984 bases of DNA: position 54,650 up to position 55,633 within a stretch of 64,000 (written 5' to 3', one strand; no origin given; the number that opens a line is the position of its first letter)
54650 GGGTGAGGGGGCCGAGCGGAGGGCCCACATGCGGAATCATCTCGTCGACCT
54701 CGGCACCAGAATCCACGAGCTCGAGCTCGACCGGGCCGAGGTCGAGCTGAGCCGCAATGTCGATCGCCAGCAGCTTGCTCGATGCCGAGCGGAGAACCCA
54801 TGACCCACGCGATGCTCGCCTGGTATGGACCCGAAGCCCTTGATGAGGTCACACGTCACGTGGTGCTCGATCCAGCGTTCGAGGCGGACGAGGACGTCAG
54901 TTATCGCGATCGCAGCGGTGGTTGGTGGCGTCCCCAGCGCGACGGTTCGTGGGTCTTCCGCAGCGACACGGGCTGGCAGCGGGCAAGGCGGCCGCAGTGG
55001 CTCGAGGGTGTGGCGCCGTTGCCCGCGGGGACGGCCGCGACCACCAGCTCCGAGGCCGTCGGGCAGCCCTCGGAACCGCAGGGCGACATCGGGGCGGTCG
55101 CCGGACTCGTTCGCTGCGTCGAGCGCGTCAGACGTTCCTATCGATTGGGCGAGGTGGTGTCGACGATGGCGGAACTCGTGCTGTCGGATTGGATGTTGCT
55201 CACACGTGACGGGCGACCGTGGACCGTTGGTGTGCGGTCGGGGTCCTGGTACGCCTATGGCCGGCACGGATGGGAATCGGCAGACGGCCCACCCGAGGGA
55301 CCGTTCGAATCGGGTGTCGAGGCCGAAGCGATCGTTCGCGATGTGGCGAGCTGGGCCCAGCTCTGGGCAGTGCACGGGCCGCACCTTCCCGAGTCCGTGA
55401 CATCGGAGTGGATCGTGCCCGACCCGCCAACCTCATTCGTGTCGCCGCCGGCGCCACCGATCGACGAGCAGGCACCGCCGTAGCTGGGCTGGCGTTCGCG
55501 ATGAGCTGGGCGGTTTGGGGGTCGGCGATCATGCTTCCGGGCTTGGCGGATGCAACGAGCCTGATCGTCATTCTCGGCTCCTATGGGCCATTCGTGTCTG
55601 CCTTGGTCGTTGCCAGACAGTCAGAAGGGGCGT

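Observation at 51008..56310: Four-gene, ATGA-coupled module of uncharacterised envelope-spanning proteins ending in a CPBP protease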

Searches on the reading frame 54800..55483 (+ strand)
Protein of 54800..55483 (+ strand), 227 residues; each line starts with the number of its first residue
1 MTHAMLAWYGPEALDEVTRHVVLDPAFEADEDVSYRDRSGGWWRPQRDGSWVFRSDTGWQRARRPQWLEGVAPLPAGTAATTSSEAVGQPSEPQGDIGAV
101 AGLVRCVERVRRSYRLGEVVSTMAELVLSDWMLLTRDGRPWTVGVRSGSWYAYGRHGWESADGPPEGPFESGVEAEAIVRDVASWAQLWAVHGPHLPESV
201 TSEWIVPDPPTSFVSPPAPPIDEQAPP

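Call 5: search_protein_families(library=pfam, proteins=[window:54800-55483:+], max_evalue=1)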
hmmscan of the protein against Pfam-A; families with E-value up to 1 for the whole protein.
window:54800-55483:+ (227 aa): 0 families

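Call 6: find_encoding_contigs(protein=window:54800-55483:+, flank=10000, max_places=6)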
Protein window:54800-55483:+ (227 aa): 1 contig read that carries it; 1 place shown.
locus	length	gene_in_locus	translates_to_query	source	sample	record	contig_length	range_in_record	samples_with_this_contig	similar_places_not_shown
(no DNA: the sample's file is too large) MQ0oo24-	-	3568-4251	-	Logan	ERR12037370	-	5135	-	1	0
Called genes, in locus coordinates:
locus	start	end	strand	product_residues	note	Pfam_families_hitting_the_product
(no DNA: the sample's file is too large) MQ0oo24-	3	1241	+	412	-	?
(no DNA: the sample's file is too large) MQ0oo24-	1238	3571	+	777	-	-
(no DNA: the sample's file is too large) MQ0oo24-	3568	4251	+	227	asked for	-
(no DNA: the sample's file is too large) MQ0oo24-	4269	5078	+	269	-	PF02517:Rce1-like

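Call 22: find_homologous_proteins(query=window:54800-55480:+, max_evalue=0.01)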
Query window:54800-55480:+ (227 aa): 9 proteins with E <= 0.01 among 2085 candidates.
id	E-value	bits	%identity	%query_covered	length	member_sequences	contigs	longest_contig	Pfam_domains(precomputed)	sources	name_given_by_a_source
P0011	3.8e-150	516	100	100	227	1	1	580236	-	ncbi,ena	-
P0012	4.0e-81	290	61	94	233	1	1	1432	-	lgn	-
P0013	5.1e-79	283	58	100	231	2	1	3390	-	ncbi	-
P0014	7.8e-79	283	60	94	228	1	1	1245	-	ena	-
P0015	9.1e-67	243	60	79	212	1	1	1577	-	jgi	jgi:hypothetical protein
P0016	1.7e-56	209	49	90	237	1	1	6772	-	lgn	-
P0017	7.9e-53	197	50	96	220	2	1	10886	-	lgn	-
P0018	4.3e-46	175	51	78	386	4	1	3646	-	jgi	jgi:hypothetical protein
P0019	2.7e-45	173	50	87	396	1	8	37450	-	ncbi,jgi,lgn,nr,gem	ncbi:MAG: hypothetical protein FJW79_05195 [Actinobacteria bacterium]|nr:hypothetical protein [Actin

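Call 25: find_encoding_contigs(protein=P0019, flank=8000, max_places=3)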
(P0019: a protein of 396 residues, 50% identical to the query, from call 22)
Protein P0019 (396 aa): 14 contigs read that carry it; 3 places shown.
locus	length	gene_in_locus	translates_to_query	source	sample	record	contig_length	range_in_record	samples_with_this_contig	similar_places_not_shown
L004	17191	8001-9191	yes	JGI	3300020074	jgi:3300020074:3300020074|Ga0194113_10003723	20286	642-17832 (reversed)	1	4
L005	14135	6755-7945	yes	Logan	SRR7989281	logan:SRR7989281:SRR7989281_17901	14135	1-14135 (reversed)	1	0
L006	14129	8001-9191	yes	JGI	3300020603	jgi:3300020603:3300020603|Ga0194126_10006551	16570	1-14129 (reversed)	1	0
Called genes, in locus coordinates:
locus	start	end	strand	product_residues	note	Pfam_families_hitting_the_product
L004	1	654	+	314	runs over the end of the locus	-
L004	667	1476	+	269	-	-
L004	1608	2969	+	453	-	PF00202:Aminotran_3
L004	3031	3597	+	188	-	PF13404:HTH_AsnC-type, PF13412:HTH_24, PF22482:AsnC_trans_reg_3 (weak), PF01037:AsnC_trans_reg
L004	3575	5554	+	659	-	PF02730:AFOR_N, PF01314:AFOR_C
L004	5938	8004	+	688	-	-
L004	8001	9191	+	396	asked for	-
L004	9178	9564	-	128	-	-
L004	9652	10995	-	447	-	PF01946:Thi4, PF01266:DAO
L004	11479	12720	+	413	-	PF08240:ADH_N, PF00107:ADH_zinc_N, PF13602:ADH_zinc_N_2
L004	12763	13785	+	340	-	PF00389:2-Hacid_dh, PF02826:2-Hacid_dh_C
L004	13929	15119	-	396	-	PF01483:P_proprotein (weak), PF00353:HemolysinCabind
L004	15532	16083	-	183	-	-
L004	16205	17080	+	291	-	-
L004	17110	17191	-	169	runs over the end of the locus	PF07883:Cupin_2, PF02311:AraC_binding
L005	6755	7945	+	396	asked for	-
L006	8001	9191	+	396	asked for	-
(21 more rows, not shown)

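Call 41: find_related_loci(query=A6, collection=genome_contigs, flank=8000)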
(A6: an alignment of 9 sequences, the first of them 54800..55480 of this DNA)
Query A6 (227 aa) in genome_contigs; peptide patterns used: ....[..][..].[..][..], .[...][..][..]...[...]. (x = any residue, [..] = any of these).
427 stretches matched a pattern; 1 encode a relative of the query (tblastn E <= 1e-3); 1 distinct loci.
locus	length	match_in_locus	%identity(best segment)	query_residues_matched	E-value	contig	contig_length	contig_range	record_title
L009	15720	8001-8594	50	5-201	7e-51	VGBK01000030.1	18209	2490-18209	MAG: Actinomycetota bacterium isolate M_DeepCast_400m_m2_130 M_DeepCast_400m_m2_130_Ga0194112_10004892, whole genome sho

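Call 42: find_related_loci(query=A6, collection=metagenome_contigs, flank=8000)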
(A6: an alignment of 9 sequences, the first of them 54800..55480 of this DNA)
Query A6 (227 aa) in metagenome_contigs; peptide patterns used: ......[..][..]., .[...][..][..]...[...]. (x = any residue, [..] = any of these).
600 stretches matched a pattern (row limit reached: there are more); 2 encode a relative of the query (tblastn E <= 1e-3); 2 distinct loci.
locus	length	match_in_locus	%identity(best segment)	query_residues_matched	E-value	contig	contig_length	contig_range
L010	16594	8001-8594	50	5-201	1e-50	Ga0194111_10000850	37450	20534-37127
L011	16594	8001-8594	50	5-201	1e-50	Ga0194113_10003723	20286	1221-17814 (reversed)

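Call 43: predict_structure(alignment_id=A6)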
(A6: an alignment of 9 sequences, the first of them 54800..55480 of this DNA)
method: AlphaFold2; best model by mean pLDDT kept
length: 227 residues; sequences in the alignment: 9
mean_pLDDT: 80.7   pTM: 0.71
mean pLDDT of the five models: 80.7, 80.5, 79.8, 57.7, 54.4
residues with pLDDT >= 90: 80; 70-90: 104; 50-70: 20; < 50: 23
segments of 3 or more residues with pLDDT < 50: 76-94
pLDDT, mean of each block of 10 residues (from residue 1): 75 89 80 88 90 90 91 54 37 59 93 88 89 92 93 93 91 88 87 83 83 64 52
secondary structure, 60 per line:
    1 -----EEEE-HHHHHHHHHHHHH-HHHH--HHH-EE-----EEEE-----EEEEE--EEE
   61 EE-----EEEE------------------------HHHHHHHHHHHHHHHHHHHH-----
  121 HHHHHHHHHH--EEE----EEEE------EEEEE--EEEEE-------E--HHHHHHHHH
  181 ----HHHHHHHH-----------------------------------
elements in order: E6-9 H11-23 H25-28 E42-45 E51-55 E58-62 E68-71 H96-115 H121-130 E133-135 E140-143 E150-154 E157-161 H172-180 H185-192

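Call 54: search_protein_families(library=ncbifam, proteins=[window:54800-55483:+], max_evalue=0.1)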
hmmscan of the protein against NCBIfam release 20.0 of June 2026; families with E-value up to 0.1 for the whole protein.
window:54800-55483:+ (227 aa): 0 families

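Call 55: search_protein_families(library=padloc, proteins=[window:54800-55483:+], max_evalue=0.1)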
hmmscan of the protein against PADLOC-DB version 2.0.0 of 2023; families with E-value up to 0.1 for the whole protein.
window:54800-55483:+ (227 aa): 0 families

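Call 56: search_protein_families(library=pfam, proteins=[L004:5938-8004:+], max_evalue=0.1)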
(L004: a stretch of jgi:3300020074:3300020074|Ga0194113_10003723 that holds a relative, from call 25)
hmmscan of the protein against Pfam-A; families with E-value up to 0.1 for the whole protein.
L004:5938-8004:+ (688 aa): 0 families

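Call 57: list_cluster_members(proteins=[P0001, P0011, P0005, P0006, P0009, P0013])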
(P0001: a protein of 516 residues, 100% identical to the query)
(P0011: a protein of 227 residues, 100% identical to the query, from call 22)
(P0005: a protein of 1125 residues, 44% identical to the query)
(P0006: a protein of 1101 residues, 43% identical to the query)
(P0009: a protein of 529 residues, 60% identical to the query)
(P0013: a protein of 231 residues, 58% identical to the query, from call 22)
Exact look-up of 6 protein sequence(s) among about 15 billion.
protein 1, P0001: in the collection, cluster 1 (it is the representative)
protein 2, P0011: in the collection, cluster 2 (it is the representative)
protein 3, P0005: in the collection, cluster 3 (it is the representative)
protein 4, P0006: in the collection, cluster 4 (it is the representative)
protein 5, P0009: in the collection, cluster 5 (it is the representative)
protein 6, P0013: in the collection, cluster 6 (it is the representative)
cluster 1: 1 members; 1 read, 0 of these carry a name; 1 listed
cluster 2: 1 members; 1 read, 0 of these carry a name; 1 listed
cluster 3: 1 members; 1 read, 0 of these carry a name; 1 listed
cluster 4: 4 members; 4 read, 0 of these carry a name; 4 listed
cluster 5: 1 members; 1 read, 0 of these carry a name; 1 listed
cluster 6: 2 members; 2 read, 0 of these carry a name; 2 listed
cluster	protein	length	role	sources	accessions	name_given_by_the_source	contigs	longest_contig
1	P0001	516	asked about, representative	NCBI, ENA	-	-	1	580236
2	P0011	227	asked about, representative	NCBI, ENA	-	-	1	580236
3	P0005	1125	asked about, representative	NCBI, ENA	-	-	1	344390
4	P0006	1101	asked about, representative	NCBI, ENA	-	-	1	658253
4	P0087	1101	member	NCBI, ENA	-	-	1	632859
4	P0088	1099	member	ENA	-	-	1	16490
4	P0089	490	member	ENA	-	-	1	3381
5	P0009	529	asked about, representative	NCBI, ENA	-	-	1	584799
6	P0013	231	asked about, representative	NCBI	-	-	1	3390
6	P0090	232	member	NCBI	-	-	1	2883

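Call 62: search_solved_structures(query=A6, max_evalue=1)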
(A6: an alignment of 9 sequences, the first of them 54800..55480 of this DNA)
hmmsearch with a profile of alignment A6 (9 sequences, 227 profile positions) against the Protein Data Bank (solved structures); distinct sequences matched with E-value up to 1: 0.

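Call 66: find_related_loci(query=A6, collection=viral_contigs, flank=8000)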
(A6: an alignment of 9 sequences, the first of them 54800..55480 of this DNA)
Query A6 (227 aa) in viral_contigs; peptide patterns used: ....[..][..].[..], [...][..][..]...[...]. (x = any residue, [..] = any of these).
58 stretches matched a pattern, but none encodes a relative of the query by tblastn (E <= 1e-3).

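Call 71: find_encoding_contigs(protein=P0013, flank=10000, max_places=4)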
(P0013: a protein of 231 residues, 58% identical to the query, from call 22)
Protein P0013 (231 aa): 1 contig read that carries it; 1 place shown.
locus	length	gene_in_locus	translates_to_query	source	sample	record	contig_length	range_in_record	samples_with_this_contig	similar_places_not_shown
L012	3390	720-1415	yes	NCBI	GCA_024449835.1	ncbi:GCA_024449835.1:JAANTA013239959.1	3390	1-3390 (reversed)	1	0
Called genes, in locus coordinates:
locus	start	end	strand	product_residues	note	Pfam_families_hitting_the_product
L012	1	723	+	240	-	?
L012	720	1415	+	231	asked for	-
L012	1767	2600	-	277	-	PF00582:Usp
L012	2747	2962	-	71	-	-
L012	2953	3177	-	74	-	-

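Call 72: find_encoding_contigs(protein=P0017, flank=10000, max_places=4)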
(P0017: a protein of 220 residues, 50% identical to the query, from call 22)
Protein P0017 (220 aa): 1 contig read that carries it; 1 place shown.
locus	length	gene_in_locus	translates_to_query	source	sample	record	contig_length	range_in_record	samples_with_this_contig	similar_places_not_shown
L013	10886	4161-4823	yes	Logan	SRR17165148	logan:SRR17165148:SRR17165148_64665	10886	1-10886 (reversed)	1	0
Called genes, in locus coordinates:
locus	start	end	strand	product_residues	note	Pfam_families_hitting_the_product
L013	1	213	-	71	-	?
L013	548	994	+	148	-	-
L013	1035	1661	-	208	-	-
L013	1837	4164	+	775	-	-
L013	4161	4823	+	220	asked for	-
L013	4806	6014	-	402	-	PF05488:PAAR_motif (weak)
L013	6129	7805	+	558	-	-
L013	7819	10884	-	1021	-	?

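Call 80: fold_search(model_id=the predicted structure, library=pdb)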
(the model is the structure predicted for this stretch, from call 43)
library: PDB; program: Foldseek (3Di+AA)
matches with E <= 10: 213; with E <= 0.001: 0
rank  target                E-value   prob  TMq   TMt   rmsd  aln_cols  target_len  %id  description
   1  5ah2_A                9.2e-01  0.03  0.09  0.07  14.4       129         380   14  The sliding clamp of Mycobacterium smegmatis in complex with a natural product. (released 2015-06-03)
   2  6djk_A                1.0e+00  0.02  0.12  0.09  18.4       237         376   10  Structure of DNA polymerase III subunit beta from Rickettsia typhi in complex with a natural product (released 2019-05-29)
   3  6w1s_I                1.1e+00  0.02  0.11  0.04  17.0       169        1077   14  Atomic model of the mammalian Mediator complex (released 2021-03-10)
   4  5ah2_B                1.2e+00  0.03  0.09  0.06  14.5       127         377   14  The sliding clamp of Mycobacterium smegmatis in complex with a natural product. (released 2015-06-03)
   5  6fvo_B                1.3e+00  0.03  0.09  0.06  12.3       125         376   12  Mutant DNA polymerase sliding clamp from Mycobacterium tuberculosis with bound P7 peptide (released 2019-04-10)
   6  4by2_A                1.5e+00  0.15  0.11  0.15   5.2        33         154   18  SAS-4 (dCPAP) TCP domain in complex with a Proline Rich Motif of Ana2 (dSTIL) of Drosophila Melanogaster (released 2013-09-18)
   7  6fvo_D                1.5e+00  0.02  0.09  0.06  12.9       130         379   12  Mutant DNA polymerase sliding clamp from Mycobacterium tuberculosis with bound P7 peptide (released 2019-04-10)
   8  7z6h_B                1.6e+00  0.01  0.09  0.08  21.0       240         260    8  Structure of DNA-bound human RAD17-RFC clamp loader and 9-1-1 checkpoint clamp (released 2022-05-04)
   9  5fsc_B                1.7e+00  0.06  0.13  0.13  15.4       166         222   11  Structure of tectonin 2 from Laccaria bicolor in complex with allyl- alpha_4-methyl-mannoside (released 2017-03-29)
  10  6dly_A                1.7e+00  0.04  0.10  0.07  12.1        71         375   17  Crystal structure of DNA polymerase III subunit beta from Mycobacterium marinum in complex with a natural product (released 2019-06-12)
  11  4qg5_B                1.7e+00  0.02  0.11  0.06  15.5       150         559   15  Crystal structure of phosphoglucomutase from Leishmania major at 3.5 angstrom resolution (released 2015-05-27)
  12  9ya3_K                1.8e+00  0.09  0.12  0.13  16.8       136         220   12  Cryo-EM structure of the apical region of subpellicular microtubule (SPMT) from Toxoplasma gondii (8-nm repeat) (released 2025-12-03)
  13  6dly_B                1.8e+00  0.04  0.10  0.07  11.7        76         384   16  Crystal structure of DNA polymerase III subunit beta from Mycobacterium marinum in complex with a natural product (released 2019-06-12)
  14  5w7z_A                2.0e+00  0.01  0.12  0.09  18.7       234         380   12  Crystal structure of DNA polymerase III subunit beta from Rickettsia conorii (released 2017-07-26)
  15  8djq_B                2.1e+00  0.02  0.09  0.06  14.3       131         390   11  Sliding-clamp-DnaE1 peptide (released 2023-01-18)
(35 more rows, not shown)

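Call 87: search_dna_similar(query=window:54800-55480:+, collection=plasmids, mode=protein, max_evalue=0.01, max_rows=10)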
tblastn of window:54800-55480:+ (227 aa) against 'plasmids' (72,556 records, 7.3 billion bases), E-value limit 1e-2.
No match.

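Call 92: search_protein_families(library=pfam, alignment_id=A6, max_evalue=5)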
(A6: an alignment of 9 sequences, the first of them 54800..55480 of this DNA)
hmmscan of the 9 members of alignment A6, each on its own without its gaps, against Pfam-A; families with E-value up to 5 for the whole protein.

A. member 1, window:54800-55480:+ (227 aa): 0 families

B. families by the number of members that match (of 9 scanned): 0 families

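Call 94: search_protein_families(library=phrogs, proteins=[window:54800-55483:+], max_evalue=0.01)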
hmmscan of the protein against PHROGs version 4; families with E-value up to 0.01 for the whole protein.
window:54800-55483:+ (227 aa): 0 families
